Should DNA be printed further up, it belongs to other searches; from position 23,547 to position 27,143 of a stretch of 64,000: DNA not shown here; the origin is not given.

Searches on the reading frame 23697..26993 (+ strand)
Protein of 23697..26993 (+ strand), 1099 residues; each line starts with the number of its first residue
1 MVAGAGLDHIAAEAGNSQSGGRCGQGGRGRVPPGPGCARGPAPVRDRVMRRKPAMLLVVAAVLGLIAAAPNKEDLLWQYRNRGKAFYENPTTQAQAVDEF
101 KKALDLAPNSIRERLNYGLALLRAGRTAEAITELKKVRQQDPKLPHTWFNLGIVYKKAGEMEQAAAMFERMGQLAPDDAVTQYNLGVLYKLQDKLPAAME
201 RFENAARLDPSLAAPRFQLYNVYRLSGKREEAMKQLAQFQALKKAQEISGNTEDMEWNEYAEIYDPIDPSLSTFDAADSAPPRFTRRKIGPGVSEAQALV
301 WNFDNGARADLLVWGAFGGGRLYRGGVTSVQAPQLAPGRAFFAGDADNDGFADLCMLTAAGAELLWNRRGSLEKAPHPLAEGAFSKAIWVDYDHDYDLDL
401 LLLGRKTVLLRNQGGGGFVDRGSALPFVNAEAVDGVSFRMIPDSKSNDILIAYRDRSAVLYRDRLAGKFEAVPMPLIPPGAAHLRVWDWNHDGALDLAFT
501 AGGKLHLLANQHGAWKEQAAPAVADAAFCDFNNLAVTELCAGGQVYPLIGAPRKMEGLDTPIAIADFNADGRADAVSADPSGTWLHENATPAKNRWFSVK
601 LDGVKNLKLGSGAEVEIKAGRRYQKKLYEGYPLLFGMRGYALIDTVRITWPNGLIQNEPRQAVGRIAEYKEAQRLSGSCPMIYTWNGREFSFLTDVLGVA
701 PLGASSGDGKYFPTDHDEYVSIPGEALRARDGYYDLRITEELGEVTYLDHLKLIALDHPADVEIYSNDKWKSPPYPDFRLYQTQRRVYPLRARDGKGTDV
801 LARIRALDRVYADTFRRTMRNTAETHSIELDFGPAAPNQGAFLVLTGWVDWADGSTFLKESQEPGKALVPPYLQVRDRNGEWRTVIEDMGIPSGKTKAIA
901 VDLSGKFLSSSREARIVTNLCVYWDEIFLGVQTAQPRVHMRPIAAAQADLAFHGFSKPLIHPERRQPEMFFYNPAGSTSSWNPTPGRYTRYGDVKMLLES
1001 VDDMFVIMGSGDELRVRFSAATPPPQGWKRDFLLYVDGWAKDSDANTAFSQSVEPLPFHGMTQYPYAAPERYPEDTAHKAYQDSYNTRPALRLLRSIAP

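Call 34: search_protein_families(library=pfam, proteins=[window:23697-26993:+], max_evalue=0.001)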
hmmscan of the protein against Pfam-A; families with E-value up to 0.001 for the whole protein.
window:23697-26993:+ (1099 aa): 17 families
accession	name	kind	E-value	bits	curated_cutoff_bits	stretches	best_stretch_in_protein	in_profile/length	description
PF13414.12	TPR_11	-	6.4e-14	51.8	26.8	1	118-159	1-42/42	TPR repeat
PF13517.12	FG-GAP_3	-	8.1e-14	52.4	26.9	1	345-401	1-60/61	FG-GAP-like repeat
PF07719.23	TPR_2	-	3.2e-13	49.1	27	0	147-178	3-34/34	Tetratricopeptide repeat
PF14559.12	TPR_19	-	6.6e-13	49.2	25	2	121-179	1-59/68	Tetratricopeptide repeat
PF00515.34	TPR_1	-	3.6e-11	42.8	27.8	0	147-171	3-27/34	Tetratricopeptide repeat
PF13431.12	TPR_17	-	2.6e-10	40.2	24.4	0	100-131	2-33/34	Tetratricopeptide repeat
PF13371.12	TPR_9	-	8.8e-10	38.9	35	1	153-211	3-61/73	Tetratricopeptide repeat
PF13428.12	TPR_14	-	3e-08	34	23.5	1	113-152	3-42/44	Tetratricopeptide repeat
PF23914.1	TPR_CcmH_CycH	-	3.6e-08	33.8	42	1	94-178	67-154/158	Cytochrome c-type biogenesis protein H TPR domain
PF13181.12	TPR_8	-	7.4e-08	32.4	25.7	0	146-170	2-26/34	Tetratricopeptide repeat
PF13424.12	TPR_12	-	1.5e-07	31.9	30.1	1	147-209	5-75/77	Tetratricopeptide repeat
PF13432.12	TPR_16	-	1.6e-07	32.1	32.7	1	118-178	4-64/65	Tetratricopeptide repeat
PF13174.12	TPR_6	-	2e-07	31.6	26.3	0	115-143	4-32/33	Tetratricopeptide repeat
PF13176.12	TPR_7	-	6.9e-06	26.2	27.9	0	147-178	1-32/36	Tetratricopeptide repeat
PF24575.1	TPR_Slam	-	2.7e-05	25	35.2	0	140-235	10-103/104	Surface lipoprotein assembly modifier, N-terminal TPR repeats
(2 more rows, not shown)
